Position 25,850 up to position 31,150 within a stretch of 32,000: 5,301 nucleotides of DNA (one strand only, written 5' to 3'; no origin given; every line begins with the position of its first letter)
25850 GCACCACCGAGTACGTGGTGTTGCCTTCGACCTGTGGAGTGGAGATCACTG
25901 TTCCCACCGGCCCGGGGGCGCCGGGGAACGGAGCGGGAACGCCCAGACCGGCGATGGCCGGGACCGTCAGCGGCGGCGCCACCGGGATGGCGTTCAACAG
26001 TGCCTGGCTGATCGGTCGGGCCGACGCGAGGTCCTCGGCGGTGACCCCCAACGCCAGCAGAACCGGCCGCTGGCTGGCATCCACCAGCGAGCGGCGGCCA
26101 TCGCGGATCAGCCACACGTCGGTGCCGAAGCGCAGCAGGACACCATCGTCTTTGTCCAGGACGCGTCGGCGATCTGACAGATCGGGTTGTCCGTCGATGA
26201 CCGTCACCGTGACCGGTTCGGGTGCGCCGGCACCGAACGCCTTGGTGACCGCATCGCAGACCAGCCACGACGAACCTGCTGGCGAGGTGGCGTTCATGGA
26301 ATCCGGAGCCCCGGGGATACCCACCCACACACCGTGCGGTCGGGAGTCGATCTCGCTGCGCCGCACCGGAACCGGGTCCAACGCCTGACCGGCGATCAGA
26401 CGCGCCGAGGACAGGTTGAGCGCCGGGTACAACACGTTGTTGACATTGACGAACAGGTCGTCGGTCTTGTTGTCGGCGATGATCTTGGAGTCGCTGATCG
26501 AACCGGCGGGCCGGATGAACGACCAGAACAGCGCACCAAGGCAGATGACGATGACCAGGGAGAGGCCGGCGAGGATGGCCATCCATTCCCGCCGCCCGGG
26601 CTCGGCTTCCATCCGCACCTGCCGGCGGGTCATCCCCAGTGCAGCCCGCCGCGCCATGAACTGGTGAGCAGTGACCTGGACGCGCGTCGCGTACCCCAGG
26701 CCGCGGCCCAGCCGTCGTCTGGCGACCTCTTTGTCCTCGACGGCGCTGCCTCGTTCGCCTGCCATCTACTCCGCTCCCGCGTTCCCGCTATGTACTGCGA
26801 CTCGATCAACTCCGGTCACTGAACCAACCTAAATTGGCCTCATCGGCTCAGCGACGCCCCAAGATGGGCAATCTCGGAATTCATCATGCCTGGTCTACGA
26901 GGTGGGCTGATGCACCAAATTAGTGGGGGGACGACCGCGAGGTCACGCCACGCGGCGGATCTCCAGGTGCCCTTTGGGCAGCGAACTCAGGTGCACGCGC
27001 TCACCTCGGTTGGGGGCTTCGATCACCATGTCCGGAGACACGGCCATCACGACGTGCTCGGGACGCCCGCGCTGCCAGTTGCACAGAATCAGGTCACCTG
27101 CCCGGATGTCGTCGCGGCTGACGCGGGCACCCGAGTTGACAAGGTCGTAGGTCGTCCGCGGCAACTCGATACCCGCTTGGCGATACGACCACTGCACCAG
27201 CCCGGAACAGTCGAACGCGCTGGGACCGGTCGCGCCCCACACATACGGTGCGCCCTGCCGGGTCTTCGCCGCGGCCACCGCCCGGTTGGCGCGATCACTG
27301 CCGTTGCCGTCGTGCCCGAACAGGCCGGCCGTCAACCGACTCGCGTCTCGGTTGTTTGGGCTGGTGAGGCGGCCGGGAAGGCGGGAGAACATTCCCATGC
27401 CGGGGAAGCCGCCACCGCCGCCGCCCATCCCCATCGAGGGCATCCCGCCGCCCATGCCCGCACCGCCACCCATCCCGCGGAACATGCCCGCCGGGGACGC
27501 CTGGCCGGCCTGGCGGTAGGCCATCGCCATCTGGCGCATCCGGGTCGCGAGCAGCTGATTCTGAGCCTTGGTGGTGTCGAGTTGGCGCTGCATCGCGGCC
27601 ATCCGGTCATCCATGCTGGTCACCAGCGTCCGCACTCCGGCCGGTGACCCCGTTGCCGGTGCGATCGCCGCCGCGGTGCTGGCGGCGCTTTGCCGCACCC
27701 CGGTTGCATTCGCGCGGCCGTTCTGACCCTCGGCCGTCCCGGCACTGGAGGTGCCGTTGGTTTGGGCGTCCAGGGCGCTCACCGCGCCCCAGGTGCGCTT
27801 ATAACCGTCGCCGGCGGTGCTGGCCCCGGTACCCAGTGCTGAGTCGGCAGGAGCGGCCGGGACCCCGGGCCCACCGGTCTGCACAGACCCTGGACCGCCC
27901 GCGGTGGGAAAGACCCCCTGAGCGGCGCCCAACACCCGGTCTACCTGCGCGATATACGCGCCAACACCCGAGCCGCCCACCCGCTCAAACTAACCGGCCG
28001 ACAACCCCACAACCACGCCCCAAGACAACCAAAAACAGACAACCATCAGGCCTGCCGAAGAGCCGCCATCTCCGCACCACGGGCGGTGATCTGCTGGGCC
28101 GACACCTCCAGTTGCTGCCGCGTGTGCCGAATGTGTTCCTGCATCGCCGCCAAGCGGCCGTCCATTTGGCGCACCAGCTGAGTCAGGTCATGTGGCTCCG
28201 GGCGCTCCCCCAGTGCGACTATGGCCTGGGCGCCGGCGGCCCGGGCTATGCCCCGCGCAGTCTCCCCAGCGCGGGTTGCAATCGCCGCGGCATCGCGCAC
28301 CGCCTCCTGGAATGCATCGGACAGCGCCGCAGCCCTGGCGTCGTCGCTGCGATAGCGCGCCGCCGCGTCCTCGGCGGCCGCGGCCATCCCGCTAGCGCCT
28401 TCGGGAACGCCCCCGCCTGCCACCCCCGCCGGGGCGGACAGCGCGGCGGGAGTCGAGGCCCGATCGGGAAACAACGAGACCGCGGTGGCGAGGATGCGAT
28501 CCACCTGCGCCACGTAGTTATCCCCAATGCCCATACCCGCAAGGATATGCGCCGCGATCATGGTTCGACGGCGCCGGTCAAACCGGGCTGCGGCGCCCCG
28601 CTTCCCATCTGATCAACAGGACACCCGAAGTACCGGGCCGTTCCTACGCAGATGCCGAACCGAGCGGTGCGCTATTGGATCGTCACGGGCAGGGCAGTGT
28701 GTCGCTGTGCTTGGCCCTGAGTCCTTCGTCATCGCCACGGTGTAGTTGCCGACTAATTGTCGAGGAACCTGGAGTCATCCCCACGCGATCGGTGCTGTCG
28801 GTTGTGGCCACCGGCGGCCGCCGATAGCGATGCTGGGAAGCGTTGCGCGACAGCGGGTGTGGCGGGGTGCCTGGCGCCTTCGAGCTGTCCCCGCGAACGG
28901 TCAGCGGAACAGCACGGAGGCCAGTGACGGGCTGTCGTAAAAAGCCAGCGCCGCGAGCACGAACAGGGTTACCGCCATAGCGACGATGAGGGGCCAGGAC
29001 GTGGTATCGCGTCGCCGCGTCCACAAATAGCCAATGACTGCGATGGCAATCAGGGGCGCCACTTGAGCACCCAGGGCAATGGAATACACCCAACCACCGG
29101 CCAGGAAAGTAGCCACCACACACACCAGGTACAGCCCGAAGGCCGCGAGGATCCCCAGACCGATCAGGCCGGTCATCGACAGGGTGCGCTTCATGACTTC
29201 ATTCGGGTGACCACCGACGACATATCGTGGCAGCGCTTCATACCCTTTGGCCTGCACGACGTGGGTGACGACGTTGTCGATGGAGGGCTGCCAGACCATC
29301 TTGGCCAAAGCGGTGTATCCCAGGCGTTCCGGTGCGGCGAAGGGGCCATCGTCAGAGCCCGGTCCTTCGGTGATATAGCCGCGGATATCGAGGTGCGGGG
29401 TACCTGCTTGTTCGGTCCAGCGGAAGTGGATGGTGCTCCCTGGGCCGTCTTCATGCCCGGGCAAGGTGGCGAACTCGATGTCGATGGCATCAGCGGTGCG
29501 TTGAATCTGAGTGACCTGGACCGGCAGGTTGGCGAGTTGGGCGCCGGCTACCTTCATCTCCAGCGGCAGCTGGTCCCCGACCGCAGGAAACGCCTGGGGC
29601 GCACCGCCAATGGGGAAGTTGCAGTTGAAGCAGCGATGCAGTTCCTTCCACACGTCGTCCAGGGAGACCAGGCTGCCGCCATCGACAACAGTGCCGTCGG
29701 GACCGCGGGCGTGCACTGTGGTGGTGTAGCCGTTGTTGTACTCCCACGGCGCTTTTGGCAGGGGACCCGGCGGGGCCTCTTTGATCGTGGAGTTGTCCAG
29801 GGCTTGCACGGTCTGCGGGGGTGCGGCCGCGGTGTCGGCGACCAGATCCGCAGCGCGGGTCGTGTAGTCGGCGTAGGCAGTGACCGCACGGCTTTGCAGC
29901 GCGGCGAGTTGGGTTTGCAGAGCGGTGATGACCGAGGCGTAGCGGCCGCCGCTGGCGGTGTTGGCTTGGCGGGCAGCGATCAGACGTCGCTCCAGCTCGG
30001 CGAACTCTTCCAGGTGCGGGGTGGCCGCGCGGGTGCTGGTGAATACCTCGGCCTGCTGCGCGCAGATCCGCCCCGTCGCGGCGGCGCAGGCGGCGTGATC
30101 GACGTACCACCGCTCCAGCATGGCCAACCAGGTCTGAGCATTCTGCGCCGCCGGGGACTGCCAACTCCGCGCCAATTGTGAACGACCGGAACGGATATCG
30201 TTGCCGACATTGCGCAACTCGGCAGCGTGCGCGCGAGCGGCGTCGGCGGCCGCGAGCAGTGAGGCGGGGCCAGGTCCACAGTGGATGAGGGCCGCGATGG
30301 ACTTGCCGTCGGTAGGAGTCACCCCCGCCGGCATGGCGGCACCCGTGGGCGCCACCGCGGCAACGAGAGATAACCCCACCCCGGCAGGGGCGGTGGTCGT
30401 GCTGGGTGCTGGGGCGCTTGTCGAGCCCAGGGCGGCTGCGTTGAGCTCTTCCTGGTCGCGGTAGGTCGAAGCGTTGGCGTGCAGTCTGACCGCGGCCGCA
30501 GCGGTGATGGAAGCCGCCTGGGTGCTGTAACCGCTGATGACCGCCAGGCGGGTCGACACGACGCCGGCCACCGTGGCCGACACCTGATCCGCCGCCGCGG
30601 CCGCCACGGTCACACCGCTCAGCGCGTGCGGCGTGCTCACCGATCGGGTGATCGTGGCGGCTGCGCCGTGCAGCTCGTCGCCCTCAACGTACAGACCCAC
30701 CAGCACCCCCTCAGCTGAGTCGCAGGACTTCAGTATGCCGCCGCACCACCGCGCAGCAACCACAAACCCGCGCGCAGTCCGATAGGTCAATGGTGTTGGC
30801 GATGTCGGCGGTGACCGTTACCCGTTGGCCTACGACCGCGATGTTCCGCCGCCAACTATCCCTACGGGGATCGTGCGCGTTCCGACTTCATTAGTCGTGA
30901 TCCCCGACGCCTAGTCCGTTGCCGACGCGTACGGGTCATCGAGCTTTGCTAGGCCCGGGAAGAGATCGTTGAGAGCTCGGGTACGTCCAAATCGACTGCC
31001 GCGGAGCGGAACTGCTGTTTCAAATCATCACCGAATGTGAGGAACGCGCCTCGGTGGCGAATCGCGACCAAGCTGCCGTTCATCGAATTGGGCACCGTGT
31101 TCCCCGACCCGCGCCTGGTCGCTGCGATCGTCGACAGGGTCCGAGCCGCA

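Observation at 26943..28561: Tandem paralogues upstream of eccB, one fused to an NlpC/P60 cell-wall hydrolase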

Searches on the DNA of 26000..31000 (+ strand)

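Call 6: search_dna_similar(query=window:26000-31000:+, collection=plasmids, mode=near, max_rows=25)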
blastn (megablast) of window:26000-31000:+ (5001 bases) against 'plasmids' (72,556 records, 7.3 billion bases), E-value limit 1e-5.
Records with a match: 2; places in all: 4; records where one place covers at least 80% of the query: 1.
Best place of each record, by identity: >=99% 1; 80-90% 1.
By first word of the organism name: Mycolicibacterium 2.
By predicted mobility (MOB-suite, as given by PLSDB): mobilizable 2.
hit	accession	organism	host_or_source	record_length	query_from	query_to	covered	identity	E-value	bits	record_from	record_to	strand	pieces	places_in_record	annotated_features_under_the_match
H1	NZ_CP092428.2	Mycolicibacterium rufum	-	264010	1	5001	100%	99.8%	0e+0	9186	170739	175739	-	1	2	PPE domain-containing protein | C40 family peptidase | eccB: type VII secretion protein EccB | hypothetical protein (x2)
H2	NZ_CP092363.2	Mycolicibacterium crocinum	-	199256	1010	2024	20%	80.7%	0e+0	778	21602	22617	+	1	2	NlpC/P60 family protein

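Call 8: get_annotated_region(hit=H1, flank=20000)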
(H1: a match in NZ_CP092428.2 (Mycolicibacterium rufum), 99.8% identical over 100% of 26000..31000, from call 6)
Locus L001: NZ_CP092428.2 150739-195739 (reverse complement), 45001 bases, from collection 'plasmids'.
description: Mycolicibacterium rufum strain JCM 16372 plasmid unnamed, complete sequence
organism: Mycolicibacterium rufum (NCBI taxid 318424)
taxonomy: Bacteria; Actinomycetota; Actinomycetes; Mycobacteriales; Mycobacteriaceae; Mycolicibacterium; Mycolicibacterium rufum
host: -; source: -; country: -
typing (MOB-suite, as given by PLSDB): mobilizable; relaxase MOBF
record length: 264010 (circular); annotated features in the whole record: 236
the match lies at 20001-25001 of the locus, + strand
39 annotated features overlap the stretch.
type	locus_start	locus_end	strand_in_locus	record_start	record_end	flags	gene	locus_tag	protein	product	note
CDS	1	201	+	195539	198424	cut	-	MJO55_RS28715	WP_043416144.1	ATP-binding protein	-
CDS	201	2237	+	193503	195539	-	-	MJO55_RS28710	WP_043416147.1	hypothetical protein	-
CDS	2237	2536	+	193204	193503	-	-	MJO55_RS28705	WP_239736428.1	hypothetical protein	-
CDS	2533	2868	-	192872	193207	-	-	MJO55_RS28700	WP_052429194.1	DUF732 domain-containing protein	-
CDS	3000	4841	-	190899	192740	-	eccA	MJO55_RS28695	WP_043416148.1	type VII secretion AAA-ATPase EccA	GO:0009306 - protein secretion [Evidence IEA]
CDS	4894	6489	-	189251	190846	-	eccE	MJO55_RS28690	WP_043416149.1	type VII secretion protein EccE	GO:0009306 - protein secretion [Evidence IEA]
CDS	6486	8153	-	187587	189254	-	-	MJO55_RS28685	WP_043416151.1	type VII secretion-associated serine protease mycosin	-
CDS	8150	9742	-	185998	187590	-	eccD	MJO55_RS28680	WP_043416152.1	type VII secretion integral membrane protein EccD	GO:0009306 - protein secretion [Evidence IEA]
CDS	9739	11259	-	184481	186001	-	-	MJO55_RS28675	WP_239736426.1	hypothetical protein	-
CDS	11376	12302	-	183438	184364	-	-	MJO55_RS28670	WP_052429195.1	ESX secretion-associated protein EspG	-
CDS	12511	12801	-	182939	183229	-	-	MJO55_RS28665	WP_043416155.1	WXG100 family type VII secretion target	-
CDS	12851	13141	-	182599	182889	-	-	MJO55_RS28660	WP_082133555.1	WXG100 family type VII secretion target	-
CDS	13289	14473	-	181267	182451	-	-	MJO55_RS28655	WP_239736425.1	PPE domain-containing protein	-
CDS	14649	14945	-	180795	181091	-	-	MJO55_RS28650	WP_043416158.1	PE family protein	-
CDS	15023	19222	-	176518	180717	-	-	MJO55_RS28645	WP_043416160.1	type VII secretion protein EccC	-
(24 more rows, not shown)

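Call 9: get_annotated_region(hit=H2, flank=12000)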
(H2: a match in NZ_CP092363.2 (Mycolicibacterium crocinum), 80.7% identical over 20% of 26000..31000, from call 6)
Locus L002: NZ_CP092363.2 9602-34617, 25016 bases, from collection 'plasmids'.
description: Mycolicibacterium crocinum strain JCM 16369 plasmid unnamed, complete sequence
organism: Mycolicibacterium crocinum (NCBI taxid 388459)
taxonomy: Bacteria; Actinomycetota; Actinomycetes; Mycobacteriales; Mycobacteriaceae; Mycolicibacterium; Mycolicibacterium crocinum
host: -; source: -; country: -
typing (MOB-suite, as given by PLSDB): mobilizable; relaxase MOBF
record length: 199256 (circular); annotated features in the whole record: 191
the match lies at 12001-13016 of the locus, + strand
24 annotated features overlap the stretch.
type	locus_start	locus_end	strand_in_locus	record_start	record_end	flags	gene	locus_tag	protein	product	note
CDS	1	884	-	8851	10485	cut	eccD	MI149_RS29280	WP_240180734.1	type VII secretion integral membrane protein EccD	GO:0009306 - protein secretion [Evidence IEA]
CDS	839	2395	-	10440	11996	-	-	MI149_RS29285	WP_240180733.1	MinD/ParA family protein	-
CDS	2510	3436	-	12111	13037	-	-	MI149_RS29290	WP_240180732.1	ESX secretion-associated protein EspG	-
CDS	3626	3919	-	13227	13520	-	-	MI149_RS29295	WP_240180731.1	WXG100 family type VII secretion target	-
CDS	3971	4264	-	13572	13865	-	-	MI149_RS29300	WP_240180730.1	WXG100 family type VII secretion target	-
CDS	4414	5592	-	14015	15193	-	-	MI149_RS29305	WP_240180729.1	PPE family protein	-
CDS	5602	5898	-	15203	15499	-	-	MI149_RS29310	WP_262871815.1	PE family protein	-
CDS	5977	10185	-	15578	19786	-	eccCa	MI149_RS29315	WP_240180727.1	type VII secretion protein EccCa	GO:0009306 - protein secretion [Evidence IEA]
CDS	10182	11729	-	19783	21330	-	eccB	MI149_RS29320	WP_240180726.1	type VII secretion protein EccB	GO:0009306 - protein secretion [Evidence IEA]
CDS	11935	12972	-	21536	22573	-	-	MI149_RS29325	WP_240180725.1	NlpC/P60 family protein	GO:0006508 - proteolysis [Evidence IEA]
CDS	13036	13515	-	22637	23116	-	-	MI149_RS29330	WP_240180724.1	hypothetical protein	-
CDS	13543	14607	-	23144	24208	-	-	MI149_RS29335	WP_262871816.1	hypothetical protein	-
CDS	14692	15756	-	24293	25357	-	-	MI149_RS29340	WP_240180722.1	lytic transglycosylase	-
CDS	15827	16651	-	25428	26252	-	-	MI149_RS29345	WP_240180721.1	chemotaxis protein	-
CDS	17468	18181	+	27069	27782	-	-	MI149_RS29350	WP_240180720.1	hypothetical protein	-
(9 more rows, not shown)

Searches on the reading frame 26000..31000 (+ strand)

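Call 81: search_protein_families(library=pfam, proteins=[L001:28721-29785:-], max_evalue=0.01)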
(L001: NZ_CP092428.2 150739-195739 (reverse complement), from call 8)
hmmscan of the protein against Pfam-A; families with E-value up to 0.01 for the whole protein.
L001:28721-29785:- (354 aa): 0 families
